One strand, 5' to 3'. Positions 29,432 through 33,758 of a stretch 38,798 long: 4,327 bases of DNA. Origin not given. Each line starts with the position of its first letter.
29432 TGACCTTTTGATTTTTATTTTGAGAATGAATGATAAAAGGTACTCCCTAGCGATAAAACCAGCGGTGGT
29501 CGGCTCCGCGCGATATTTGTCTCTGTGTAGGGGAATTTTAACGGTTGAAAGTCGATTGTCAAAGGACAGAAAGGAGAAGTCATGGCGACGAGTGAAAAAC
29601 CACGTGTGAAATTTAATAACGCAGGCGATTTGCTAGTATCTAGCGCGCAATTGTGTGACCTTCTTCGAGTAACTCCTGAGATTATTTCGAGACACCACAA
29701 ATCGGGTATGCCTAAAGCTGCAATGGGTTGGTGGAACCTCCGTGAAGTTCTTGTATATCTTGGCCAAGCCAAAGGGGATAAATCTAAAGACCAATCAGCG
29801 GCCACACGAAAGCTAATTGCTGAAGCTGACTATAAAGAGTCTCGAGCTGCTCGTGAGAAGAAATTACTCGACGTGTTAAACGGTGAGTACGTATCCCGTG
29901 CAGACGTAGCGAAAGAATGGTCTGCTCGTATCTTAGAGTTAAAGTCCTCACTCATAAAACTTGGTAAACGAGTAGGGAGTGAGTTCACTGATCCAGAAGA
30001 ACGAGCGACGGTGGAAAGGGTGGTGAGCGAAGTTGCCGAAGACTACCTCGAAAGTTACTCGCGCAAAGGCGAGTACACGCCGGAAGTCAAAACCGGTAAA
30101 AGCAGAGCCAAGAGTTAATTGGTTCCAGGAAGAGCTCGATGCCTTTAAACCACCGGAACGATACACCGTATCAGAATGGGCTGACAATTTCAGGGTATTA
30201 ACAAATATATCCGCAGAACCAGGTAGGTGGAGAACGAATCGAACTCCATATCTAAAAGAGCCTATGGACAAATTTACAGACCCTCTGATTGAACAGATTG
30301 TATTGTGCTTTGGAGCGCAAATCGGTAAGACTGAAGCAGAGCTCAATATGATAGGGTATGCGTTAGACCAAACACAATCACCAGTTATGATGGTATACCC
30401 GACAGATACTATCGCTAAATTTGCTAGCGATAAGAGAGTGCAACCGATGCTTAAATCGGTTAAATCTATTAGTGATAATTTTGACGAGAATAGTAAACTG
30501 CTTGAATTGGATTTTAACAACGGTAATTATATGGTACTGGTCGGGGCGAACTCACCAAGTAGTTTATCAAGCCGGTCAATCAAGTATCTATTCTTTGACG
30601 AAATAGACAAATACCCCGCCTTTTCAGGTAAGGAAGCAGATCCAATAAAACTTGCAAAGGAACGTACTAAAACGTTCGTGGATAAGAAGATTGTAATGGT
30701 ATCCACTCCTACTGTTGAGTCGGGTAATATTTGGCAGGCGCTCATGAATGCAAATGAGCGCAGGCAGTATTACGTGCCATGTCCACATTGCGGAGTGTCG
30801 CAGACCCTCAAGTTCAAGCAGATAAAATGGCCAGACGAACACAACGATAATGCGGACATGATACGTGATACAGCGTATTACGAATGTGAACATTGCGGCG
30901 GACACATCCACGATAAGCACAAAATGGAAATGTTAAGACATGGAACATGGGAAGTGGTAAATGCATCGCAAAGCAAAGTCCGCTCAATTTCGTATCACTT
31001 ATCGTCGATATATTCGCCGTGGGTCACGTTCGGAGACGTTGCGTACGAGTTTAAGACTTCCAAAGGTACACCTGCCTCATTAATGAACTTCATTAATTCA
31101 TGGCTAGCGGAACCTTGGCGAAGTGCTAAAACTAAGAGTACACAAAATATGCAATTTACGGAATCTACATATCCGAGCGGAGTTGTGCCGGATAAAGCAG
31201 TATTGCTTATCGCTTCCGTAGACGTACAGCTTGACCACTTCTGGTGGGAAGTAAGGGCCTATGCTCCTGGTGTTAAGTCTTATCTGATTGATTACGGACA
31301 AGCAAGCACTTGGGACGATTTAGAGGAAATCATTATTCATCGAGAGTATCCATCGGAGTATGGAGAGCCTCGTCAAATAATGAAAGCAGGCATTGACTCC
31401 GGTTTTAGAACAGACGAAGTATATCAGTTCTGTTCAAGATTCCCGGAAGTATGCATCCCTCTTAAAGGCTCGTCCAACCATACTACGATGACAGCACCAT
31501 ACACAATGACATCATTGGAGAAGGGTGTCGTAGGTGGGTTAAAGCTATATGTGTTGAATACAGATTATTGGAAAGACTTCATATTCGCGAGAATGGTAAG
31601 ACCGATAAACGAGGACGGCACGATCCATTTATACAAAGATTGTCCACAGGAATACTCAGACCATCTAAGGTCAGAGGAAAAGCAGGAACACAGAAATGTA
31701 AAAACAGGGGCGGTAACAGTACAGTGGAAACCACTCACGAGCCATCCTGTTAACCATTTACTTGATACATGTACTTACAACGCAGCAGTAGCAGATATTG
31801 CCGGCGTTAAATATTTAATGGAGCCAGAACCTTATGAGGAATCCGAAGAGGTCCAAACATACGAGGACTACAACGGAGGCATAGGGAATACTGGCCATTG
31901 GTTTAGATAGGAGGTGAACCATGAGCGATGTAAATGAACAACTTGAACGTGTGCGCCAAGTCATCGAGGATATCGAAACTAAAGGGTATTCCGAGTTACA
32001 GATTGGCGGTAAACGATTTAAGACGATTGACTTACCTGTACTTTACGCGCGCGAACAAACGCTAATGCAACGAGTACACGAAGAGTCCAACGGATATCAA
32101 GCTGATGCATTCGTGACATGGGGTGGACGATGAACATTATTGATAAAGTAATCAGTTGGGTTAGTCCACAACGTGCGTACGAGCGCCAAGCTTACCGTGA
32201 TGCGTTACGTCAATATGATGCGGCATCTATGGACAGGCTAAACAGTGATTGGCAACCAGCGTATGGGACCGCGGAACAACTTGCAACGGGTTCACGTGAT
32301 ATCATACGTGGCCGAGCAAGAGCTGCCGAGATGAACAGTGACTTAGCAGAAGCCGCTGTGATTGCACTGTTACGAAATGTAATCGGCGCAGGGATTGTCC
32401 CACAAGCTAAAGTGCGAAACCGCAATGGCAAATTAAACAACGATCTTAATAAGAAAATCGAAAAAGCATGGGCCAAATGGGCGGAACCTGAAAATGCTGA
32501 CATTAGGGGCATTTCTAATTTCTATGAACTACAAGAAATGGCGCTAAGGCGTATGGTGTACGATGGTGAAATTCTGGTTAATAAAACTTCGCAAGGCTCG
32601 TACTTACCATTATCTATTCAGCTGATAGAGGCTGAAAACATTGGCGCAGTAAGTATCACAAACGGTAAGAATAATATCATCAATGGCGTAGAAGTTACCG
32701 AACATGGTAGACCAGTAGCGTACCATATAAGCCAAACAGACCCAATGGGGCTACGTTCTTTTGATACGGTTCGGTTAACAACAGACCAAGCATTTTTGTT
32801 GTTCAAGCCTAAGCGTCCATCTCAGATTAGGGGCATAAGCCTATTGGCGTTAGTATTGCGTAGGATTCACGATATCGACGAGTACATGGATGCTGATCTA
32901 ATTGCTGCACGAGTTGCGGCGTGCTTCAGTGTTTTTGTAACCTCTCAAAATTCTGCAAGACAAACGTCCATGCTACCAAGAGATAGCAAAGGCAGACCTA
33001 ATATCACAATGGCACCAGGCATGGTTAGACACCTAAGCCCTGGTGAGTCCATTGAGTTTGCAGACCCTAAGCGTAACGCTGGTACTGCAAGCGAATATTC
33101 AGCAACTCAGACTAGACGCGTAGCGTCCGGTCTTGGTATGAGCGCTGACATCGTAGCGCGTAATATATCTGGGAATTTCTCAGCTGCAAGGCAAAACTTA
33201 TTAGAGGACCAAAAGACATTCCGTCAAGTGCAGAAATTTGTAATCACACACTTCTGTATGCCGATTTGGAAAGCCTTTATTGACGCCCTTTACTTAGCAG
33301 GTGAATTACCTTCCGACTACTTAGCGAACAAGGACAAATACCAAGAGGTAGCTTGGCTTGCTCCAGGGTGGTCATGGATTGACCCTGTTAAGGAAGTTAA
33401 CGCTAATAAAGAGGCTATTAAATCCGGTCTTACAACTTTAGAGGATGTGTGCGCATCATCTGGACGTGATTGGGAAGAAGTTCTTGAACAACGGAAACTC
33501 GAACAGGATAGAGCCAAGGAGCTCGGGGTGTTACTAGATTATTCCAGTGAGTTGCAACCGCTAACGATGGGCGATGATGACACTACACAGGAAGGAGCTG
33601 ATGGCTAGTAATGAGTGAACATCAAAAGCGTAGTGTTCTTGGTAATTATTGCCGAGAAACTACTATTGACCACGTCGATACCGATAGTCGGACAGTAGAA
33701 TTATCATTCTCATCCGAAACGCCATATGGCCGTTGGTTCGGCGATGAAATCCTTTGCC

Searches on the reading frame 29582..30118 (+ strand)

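Call 39: search_protein_families(library=phrogs, proteins=[window:29582-30118:+], max_evalue=0.00001)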
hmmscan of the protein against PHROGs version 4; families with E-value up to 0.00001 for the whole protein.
window:29582-30118:+ (178 aa): 1 family
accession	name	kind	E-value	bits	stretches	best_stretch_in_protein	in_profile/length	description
phrog_57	-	head and packaging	1.1e-18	68.9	1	11-169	5-179/199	terminase small subunit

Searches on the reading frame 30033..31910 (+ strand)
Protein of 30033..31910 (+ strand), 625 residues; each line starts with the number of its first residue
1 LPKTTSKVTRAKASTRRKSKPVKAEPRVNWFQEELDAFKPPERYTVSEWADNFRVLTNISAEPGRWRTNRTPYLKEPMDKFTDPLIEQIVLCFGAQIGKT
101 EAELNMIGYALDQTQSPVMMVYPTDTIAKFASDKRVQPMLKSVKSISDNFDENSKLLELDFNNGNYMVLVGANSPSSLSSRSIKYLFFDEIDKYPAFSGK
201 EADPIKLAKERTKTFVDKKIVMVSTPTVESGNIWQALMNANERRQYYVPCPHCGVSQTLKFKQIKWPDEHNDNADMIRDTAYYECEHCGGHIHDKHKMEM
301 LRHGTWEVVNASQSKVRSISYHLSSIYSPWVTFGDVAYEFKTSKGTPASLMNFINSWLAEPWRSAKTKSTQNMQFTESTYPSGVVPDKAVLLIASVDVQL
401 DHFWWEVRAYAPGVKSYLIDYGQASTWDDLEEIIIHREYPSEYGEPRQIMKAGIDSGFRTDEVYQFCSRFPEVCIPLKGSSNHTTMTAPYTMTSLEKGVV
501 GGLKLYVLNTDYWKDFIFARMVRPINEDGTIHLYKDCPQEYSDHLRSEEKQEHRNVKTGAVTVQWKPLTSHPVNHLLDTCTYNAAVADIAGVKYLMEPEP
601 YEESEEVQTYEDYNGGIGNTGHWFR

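Call 39: search_protein_families(library=phrogs, proteins=[window:30033-31910:+], max_evalue=0.00001)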
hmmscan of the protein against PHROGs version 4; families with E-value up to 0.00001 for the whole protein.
window:30033-31910:+ (625 aa): 7 families
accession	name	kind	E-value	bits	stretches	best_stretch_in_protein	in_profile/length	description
phrog_15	-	head and packaging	1.3e-198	664.2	1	11-597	322-930/1330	terminase large subunit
phrog_21311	-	head and packaging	1.1e-35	124.4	1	129-321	8-204/218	terminase large subunit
phrog_675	-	head and packaging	4.6e-30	105.4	1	87-478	56-447/576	terminase large subunit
phrog_15657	-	unknown function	1.5e-19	71.5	1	312-515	21-229/230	-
phrog_3925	-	head and packaging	7.6e-17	62.4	1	43-145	39-140/150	terminase large subunit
phrog_16406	-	unknown function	1.4e-14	54.7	1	239-420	13-208/601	-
phrog_4145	-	head and packaging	3.2e-07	30.9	1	33-215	17-204/209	terminase large subunit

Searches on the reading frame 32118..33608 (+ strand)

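Call 39: search_protein_families(library=phrogs, proteins=[window:32118-33608:+], max_evalue=0.00001)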
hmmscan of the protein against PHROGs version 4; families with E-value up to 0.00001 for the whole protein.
window:32118-33608:+ (496 aa): 3 families
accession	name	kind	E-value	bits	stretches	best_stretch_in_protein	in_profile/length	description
phrog_21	-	head and packaging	7.7e-110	369.5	1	4-478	7-509/1362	portal protein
phrog_537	-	head and packaging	1e-49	169.9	1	270-490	2-223/233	portal protein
phrog_12037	-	unknown function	4.3e-11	43.8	1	5-204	1-203/212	-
